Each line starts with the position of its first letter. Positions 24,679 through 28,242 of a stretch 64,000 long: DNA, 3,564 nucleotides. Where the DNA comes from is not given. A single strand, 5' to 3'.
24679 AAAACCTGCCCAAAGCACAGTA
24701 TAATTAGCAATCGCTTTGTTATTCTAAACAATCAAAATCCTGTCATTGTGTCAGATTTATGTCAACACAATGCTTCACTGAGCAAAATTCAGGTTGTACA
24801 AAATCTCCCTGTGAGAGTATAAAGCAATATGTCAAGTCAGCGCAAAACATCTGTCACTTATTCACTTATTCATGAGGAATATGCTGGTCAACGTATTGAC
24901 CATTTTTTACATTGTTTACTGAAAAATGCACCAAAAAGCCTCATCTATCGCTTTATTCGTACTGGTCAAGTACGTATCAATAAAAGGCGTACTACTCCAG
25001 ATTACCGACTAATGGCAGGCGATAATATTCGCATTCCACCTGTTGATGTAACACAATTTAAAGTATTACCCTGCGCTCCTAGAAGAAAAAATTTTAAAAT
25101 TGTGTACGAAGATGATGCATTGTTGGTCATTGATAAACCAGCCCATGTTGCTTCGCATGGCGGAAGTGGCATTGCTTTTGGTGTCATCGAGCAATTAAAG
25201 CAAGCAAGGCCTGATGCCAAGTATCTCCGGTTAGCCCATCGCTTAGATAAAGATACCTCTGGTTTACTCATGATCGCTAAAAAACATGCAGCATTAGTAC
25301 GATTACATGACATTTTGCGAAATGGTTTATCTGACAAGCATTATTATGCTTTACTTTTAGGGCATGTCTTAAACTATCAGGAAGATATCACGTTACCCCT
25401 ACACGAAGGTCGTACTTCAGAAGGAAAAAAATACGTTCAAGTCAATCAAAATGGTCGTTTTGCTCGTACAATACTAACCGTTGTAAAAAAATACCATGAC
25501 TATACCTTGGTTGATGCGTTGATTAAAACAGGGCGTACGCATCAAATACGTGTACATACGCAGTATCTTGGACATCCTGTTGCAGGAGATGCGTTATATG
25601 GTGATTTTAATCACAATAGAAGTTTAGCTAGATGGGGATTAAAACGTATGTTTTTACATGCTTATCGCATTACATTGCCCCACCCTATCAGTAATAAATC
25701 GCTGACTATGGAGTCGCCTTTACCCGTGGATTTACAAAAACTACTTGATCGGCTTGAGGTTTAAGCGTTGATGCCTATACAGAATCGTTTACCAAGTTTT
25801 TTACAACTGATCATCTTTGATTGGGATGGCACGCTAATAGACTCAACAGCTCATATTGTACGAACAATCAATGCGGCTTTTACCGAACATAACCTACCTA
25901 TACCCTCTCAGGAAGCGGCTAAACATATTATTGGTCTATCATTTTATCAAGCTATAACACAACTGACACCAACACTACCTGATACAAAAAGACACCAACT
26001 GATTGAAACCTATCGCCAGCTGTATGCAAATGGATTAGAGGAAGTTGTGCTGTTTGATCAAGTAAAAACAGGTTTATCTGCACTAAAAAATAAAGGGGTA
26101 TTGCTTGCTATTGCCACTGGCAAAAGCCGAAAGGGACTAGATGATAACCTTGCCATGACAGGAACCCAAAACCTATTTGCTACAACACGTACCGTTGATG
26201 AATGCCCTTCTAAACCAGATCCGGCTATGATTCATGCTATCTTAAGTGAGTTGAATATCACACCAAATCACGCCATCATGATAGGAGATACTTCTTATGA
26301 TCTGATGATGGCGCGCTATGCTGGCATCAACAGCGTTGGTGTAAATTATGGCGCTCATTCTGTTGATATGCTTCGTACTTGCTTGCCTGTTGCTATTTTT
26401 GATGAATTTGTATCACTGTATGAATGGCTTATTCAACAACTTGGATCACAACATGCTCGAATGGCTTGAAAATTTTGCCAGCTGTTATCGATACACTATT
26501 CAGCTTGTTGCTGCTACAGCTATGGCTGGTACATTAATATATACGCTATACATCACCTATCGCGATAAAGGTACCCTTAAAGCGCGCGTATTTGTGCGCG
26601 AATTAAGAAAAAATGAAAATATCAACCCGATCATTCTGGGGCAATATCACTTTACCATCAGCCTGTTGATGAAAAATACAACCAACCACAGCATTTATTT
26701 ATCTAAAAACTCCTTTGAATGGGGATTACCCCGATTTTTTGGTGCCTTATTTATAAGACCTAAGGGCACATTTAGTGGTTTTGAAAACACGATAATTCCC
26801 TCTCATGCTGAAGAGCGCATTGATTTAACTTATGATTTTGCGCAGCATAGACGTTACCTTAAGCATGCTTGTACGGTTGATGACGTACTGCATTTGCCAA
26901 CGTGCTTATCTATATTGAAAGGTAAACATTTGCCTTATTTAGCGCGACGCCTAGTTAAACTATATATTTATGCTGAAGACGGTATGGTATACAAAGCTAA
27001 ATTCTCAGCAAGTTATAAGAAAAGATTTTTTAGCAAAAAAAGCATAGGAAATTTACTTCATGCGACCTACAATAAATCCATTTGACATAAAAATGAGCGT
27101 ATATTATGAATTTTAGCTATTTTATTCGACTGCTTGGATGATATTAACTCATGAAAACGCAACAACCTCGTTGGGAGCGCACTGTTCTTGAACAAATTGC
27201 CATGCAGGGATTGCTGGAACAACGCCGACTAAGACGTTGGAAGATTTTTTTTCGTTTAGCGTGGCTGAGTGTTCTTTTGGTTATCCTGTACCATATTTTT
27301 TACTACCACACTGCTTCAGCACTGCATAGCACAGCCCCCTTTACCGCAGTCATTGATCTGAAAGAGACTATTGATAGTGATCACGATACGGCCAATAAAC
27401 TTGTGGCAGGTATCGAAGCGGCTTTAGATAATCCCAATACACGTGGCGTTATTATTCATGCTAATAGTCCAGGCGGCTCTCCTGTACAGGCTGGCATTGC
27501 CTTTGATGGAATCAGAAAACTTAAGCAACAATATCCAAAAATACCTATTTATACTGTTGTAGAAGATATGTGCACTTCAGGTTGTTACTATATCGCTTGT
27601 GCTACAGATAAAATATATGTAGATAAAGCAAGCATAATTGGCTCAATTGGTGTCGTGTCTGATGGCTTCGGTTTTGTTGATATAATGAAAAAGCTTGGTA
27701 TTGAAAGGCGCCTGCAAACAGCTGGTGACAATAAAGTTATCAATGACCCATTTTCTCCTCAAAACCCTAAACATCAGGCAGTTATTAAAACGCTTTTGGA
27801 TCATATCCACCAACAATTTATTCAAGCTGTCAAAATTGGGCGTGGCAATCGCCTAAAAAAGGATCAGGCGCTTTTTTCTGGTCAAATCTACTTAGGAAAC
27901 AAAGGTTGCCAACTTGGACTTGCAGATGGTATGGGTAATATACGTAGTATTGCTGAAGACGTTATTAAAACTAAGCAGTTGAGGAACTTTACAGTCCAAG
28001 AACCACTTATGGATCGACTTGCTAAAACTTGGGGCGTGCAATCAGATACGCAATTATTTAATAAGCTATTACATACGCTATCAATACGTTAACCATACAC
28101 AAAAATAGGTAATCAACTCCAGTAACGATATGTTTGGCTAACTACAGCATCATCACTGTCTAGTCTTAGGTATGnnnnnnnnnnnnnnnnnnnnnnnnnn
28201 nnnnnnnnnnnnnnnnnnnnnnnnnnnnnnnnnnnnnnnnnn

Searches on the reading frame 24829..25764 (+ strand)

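Call 43: search_protein_families(library=ncbifam, proteins=[window:24829-25764:+], max_evalue=0.00001)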
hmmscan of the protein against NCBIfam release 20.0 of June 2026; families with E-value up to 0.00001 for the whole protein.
window:24829-25764:+ (311 aa): 6 families
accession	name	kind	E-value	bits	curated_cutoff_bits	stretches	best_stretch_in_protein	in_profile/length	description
NF008249.0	PRK11025.1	equivalog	1.4e-92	310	378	1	6-309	5-313/317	23S rRNA pseudouridine(955/2504/2580) synthase RluC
TIGR00005.1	rluA_subfam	subfamily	7.6e-75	252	192.7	1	17-309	2-297/298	RluA family pseudouridine synthase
NF008385.0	PRK11180.1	equivalog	3.1e-42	145.1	351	1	13-309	10-312/325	23S rRNA pseudouridine(1911/1915/1917) synthase RluD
NF008321.0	PRK11112.1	equivalog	8.7e-27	94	328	1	89-309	2-234/257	tRNA pseudouridine(65) synthase TruC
NF007543.0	PRK10158.1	equivalog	1.7e-24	86.7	286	1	84-297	9-216/219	bifunctional tRNA pseudouridine(32) synthase/23S rRNA pseudouridine(746) synthase RluA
TIGR01621.1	RluA-like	hypoth_equivalog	8e-18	64.5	222.3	1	89-283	2-183/217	TIGR01621 family pseudouridine synthase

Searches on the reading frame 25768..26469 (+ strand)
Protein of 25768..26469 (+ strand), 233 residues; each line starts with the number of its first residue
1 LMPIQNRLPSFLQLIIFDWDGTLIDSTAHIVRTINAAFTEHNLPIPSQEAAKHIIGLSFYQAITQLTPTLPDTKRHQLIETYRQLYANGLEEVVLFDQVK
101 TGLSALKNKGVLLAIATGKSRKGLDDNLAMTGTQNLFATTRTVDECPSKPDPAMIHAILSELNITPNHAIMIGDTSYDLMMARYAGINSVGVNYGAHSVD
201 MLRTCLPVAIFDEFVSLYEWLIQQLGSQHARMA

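Call 43: search_protein_families(library=ncbifam, proteins=[window:25768-26469:+], max_evalue=0.00001)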
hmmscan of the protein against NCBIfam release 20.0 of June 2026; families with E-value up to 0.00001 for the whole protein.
window:25768-26469:+ (233 aa): 31 families (the best 25 are shown)
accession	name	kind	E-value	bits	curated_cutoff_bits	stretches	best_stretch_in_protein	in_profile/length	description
NF009695.0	PRK13222.1-2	equivalog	1.8e-34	119.2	225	1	12-223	6-224/226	phosphoglycolate phosphatase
NF009804.0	PRK13288.1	equivalog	4.7e-30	104.7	218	1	13-216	4-205/215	pyrophosphatase PpaX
TIGR01449.2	PGP_bact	equivalog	6.3e-25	88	180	1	15-216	1-208/213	phosphoglycolate phosphatase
NF009697.0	PRK13222.1-4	equivalog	1.3e-24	86.8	327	1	13-219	8-220/232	phosphoglycolate phosphatase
TIGR01454.1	AHBA_synth_RP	hypoth_equivalog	4.9e-22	78.6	246.65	1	15-220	1-202/205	AHBA synthesis associated protein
NF009694.0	PRK13222.1-1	equivalog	6.9e-18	64.9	415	1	80-218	96-236/252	phosphoglycolate phosphatase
TIGR03351.1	PhnX-like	hypoth_equivalog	4.2e-17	62.9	218.9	1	13-218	2-216/220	phosphonatase-like hydrolase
NF009698.0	PRK13223.1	equivalog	7.9e-17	61.3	466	1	13-213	14-221/272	phosphoglycolate phosphatase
TIGR01422.2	phosphonatase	equivalog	6.9e-16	58.3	220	1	13-200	2-207/251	phosphonoacetaldehyde hydrolase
NF009700.0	PRK13226.1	equivalog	2.1e-15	57.1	342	1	10-197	10-199/229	phosphoglycolate phosphatase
TIGR02009.1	PGMB-YQAB-SF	subfamily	1.4e-13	51.5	153.35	1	15-192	4-186/186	beta-phosphoglucomutase family hydrolase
TIGR02253.1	CTE7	subfamily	1e-12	48.3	169.75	1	15-198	5-200/221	TIGR02253 family HAD-type hydrolase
NF009699.0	PRK13225.1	equivalog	1.6e-12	47.6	368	1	8-208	58-254/273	phosphoglycolate phosphatase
TIGR01662.1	HAD-SF-IIIA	subfamily_domain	1.8e-12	47.5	44.6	1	86-191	17-137/141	HAD-IIIA family hydrolase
TIGR01656.1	Histidinol-ppas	subfamily_domain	5.2e-12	45.9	84.15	1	14-189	2-142/149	histidinol-phosphate phosphatase domain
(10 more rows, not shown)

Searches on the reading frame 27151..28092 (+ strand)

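Call 43: search_protein_families(library=ncbifam, proteins=[window:27151-28092:+], max_evalue=0.00001)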
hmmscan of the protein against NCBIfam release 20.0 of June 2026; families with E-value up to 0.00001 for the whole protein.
window:27151-28092:+ (313 aa): 4 families
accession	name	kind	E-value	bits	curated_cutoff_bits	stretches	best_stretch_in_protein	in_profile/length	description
TIGR00706.1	SppA_dom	equivalog_domain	8.4e-36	123.6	155.45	1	66-272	3-204/208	signal peptide peptidase SppA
TIGR00705.1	SppA_67K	equivalog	8e-24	83.9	311.45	1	78-283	326-534/590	signal peptide peptidase SppA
NF008745.0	PRK11778.1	equivalog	1.2e-20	74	259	1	67-295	101-326/345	protease SohB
NF008195.0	PRK10949.1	equivalog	7.7e-11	40.9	746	1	79-278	347-543/618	signal peptide peptidase SppA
